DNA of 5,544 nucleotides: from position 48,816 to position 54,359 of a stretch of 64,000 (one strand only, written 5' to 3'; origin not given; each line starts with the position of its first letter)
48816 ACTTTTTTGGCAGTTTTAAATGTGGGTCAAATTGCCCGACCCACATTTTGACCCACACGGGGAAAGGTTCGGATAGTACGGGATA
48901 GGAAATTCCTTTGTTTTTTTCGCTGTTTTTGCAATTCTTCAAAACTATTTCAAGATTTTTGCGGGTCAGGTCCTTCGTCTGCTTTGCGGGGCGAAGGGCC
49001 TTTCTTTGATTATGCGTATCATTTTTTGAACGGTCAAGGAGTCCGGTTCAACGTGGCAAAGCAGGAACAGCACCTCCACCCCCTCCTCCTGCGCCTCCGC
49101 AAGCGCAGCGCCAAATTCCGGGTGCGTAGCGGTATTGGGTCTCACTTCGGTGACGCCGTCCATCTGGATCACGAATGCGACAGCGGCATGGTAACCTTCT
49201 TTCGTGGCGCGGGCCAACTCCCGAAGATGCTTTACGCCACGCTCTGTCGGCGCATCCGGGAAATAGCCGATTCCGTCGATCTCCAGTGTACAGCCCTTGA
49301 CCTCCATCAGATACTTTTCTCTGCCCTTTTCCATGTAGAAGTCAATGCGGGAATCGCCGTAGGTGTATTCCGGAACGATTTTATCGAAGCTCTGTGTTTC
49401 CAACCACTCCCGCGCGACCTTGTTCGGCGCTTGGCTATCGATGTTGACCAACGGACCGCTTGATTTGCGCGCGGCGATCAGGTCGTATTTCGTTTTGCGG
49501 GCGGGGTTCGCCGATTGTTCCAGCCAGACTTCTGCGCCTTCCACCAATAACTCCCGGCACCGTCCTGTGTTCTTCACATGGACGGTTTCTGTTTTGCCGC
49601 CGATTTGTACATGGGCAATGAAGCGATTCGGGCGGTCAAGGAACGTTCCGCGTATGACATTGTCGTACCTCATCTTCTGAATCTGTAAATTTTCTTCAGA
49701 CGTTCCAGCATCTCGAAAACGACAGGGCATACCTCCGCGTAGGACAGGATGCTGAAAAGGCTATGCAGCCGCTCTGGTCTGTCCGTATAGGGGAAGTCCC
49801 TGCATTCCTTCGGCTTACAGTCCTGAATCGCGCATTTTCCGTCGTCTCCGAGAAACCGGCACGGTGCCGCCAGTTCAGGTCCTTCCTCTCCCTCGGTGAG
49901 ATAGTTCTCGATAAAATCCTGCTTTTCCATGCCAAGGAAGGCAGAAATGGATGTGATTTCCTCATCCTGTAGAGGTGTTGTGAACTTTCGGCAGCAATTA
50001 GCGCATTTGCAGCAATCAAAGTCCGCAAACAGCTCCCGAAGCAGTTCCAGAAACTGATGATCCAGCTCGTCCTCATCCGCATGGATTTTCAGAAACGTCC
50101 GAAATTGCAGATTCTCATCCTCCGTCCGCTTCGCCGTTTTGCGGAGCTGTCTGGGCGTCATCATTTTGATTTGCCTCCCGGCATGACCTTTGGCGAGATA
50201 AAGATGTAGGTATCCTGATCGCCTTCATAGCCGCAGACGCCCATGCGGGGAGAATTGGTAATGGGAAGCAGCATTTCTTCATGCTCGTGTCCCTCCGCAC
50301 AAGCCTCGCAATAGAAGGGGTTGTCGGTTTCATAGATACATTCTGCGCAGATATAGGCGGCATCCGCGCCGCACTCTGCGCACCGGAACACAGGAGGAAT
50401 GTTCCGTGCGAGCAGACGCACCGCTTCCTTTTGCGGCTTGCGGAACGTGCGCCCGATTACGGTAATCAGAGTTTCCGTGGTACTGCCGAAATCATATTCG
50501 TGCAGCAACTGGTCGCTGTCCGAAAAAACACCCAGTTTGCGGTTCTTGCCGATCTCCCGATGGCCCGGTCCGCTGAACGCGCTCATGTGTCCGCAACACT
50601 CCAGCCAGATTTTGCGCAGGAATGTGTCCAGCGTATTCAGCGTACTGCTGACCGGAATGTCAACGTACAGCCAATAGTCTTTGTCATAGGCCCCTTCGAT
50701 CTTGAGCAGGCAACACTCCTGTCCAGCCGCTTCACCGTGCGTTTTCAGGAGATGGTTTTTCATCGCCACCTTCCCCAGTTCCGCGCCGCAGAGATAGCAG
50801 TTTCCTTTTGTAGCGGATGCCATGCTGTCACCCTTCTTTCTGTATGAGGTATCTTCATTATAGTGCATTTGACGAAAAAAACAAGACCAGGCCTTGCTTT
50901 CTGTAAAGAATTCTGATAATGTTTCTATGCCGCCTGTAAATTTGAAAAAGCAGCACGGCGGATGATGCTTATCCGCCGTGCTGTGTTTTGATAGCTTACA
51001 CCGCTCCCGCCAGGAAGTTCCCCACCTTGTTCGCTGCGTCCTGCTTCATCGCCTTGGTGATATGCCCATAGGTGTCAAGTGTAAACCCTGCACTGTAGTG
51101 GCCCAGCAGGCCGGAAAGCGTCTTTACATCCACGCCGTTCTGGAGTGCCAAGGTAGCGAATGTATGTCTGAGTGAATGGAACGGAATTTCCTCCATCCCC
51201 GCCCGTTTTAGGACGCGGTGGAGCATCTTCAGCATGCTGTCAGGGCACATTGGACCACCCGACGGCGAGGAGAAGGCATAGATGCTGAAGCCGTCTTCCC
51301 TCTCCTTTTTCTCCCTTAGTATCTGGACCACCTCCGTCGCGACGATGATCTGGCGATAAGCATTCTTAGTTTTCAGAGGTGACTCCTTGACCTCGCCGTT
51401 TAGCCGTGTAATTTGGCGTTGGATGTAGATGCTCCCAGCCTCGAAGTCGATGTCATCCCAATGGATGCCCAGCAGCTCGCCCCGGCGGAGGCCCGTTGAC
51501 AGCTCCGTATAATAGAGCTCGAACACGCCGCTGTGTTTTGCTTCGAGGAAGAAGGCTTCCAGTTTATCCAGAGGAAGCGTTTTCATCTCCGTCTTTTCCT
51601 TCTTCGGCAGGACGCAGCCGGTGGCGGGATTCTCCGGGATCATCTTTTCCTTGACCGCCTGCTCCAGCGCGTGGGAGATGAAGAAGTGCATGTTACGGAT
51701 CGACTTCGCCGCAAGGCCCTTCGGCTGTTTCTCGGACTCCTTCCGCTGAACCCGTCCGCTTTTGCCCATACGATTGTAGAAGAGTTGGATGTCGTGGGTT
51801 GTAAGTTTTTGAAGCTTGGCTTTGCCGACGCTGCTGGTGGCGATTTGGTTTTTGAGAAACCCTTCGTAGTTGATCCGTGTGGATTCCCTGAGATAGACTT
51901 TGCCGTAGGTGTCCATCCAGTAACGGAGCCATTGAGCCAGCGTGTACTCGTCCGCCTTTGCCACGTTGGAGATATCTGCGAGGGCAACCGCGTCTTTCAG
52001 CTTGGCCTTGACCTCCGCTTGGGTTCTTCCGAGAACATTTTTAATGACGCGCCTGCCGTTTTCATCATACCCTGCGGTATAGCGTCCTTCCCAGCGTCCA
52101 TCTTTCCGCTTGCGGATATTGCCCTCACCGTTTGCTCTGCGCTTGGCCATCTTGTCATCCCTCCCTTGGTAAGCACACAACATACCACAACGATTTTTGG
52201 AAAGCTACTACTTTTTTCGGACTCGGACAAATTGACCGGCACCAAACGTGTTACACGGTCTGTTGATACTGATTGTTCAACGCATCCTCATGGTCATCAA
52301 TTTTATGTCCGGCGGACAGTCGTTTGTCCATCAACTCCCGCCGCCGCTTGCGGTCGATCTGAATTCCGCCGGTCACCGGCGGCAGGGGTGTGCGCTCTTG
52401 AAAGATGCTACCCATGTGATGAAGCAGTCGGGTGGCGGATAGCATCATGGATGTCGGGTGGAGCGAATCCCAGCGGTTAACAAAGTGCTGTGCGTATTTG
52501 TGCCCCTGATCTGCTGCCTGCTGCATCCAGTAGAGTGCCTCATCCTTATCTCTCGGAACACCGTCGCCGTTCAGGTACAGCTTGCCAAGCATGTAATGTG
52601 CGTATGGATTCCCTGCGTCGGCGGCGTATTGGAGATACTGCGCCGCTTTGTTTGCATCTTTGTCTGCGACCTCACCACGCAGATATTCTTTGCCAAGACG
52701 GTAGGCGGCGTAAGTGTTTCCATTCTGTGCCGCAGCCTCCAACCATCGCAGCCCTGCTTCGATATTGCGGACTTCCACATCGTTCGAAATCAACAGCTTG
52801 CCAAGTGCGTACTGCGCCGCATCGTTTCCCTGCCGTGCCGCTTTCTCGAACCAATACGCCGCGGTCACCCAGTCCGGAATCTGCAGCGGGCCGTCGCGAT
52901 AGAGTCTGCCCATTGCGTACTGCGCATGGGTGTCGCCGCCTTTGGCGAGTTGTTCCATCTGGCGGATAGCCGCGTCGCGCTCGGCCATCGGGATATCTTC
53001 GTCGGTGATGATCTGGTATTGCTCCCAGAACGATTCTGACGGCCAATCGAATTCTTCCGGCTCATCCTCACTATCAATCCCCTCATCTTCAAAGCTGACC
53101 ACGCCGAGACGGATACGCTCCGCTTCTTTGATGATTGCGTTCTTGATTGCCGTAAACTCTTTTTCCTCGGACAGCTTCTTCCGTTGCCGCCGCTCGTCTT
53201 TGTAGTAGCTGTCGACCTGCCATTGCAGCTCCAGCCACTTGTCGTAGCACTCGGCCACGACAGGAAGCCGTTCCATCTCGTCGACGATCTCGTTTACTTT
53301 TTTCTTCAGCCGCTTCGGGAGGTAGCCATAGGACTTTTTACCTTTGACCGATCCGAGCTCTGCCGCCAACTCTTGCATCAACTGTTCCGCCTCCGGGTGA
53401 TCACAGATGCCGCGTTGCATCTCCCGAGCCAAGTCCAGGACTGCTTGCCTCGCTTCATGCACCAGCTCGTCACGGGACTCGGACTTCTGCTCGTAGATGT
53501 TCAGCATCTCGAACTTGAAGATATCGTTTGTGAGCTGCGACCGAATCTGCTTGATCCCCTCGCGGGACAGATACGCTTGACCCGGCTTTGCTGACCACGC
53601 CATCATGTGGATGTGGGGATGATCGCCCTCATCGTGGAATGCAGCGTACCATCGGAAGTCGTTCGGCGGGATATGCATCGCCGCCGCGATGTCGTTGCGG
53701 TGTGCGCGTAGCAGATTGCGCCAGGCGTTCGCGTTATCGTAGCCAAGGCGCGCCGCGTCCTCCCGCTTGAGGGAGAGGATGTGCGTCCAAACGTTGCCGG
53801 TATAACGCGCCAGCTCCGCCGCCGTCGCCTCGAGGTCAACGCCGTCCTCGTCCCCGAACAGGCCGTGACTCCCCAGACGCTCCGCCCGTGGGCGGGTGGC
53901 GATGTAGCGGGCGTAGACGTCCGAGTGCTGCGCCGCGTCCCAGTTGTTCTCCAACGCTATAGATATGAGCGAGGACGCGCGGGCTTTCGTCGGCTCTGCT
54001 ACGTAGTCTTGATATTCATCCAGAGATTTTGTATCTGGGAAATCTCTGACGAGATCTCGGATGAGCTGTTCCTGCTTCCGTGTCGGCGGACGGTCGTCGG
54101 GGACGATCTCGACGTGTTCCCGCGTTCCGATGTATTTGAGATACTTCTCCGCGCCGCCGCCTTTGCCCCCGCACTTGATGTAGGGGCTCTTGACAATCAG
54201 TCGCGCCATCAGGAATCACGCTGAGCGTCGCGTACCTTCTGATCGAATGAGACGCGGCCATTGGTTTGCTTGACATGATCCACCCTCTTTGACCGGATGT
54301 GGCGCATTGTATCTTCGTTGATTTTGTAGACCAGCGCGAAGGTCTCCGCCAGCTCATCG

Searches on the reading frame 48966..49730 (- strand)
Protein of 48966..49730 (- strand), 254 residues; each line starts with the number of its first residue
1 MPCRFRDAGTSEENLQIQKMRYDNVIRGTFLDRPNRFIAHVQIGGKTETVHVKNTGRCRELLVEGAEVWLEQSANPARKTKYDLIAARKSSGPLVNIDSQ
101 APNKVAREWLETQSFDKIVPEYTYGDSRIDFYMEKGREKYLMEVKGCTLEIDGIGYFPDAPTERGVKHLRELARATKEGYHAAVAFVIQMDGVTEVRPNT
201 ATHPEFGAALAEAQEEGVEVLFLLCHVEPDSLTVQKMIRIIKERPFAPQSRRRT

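Call 92: search_protein_families(library=pfam, proteins=[window:48966-49730:-], max_evalue=0.001)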
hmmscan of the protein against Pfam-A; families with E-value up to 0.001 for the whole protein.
window:48966-49730:- (254 aa): 2 families
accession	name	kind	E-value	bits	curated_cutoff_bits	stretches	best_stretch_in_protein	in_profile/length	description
PF03749.19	SfsA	-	3.2e-46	157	22.8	1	100-230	1-137/138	Sugar fermentation stimulation protein RE domain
PF17746.7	SfsA_N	-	2.1e-24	85.8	25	1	31-97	1-63/63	SfsA N-terminal OB domain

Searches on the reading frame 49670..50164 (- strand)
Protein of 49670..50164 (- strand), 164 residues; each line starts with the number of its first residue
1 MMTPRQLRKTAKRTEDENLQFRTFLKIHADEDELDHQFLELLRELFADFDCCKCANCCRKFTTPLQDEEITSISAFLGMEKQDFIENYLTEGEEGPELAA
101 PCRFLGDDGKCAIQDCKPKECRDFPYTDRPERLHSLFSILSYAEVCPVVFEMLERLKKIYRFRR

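Call 92: search_protein_families(library=pfam, proteins=[window:49670-50164:-], max_evalue=0.001)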
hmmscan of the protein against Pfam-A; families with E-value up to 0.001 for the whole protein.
window:49670-50164:- (164 aa): 1 family
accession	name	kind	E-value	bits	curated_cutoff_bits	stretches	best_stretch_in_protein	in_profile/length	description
PF03692.20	CxxCxxCC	-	3.6e-08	34.4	23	1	50-131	1-73/85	Putative zinc- or iron-chelating domain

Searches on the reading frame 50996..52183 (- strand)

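Call 92: search_protein_families(library=pfam, proteins=[window:50996-52183:-], max_evalue=0.001)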
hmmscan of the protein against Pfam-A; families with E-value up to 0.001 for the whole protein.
window:50996-52183:- (395 aa): 2 families
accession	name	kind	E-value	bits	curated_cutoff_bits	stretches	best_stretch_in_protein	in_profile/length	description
PF00589.27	Phage_integrase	-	1.4e-23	84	27.1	1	228-377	32-170/172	Phage integrase family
PF14659.12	Phage_int_SAM_3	-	2.9e-08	34.3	22.6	1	81-139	1-57/58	Phage integrase, N-terminal SAM-like domain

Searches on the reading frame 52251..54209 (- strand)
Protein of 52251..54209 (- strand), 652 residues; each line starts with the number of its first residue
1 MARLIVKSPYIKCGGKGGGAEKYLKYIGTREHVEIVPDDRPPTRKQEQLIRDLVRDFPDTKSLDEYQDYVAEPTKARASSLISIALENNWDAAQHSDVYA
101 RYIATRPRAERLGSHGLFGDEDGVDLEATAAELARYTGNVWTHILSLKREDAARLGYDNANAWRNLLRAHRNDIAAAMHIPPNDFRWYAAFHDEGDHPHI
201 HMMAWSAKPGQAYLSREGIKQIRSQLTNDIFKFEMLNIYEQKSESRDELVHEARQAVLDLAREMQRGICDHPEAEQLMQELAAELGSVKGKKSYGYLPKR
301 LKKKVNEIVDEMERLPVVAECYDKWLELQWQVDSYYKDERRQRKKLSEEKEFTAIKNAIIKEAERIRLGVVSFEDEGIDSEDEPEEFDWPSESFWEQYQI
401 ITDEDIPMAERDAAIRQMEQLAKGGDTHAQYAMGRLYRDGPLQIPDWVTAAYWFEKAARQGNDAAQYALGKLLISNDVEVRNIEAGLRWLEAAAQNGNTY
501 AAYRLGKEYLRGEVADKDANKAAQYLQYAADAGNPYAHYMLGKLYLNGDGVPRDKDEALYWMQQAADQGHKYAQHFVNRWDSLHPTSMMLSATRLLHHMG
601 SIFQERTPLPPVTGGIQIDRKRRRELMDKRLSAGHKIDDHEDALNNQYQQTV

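Call 92: search_protein_families(library=pfam, proteins=[window:52251-54209:-], max_evalue=0.001)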
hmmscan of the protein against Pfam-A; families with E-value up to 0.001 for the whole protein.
window:52251-54209:- (652 aa): 3 families
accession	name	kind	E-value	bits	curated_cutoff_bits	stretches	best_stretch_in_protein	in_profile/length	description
PF18555.7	MobL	-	2.5e-67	228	28.5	1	1-411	1-381/383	MobL relaxases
PF08238.18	Sel1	-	1.7e-28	98.4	30.7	3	535-570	1-36/36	Sel1 repeat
PF23310.1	TPR_27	-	1.6e-05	25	27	0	481-511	43-73/110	Plant tetratrico peptide repeats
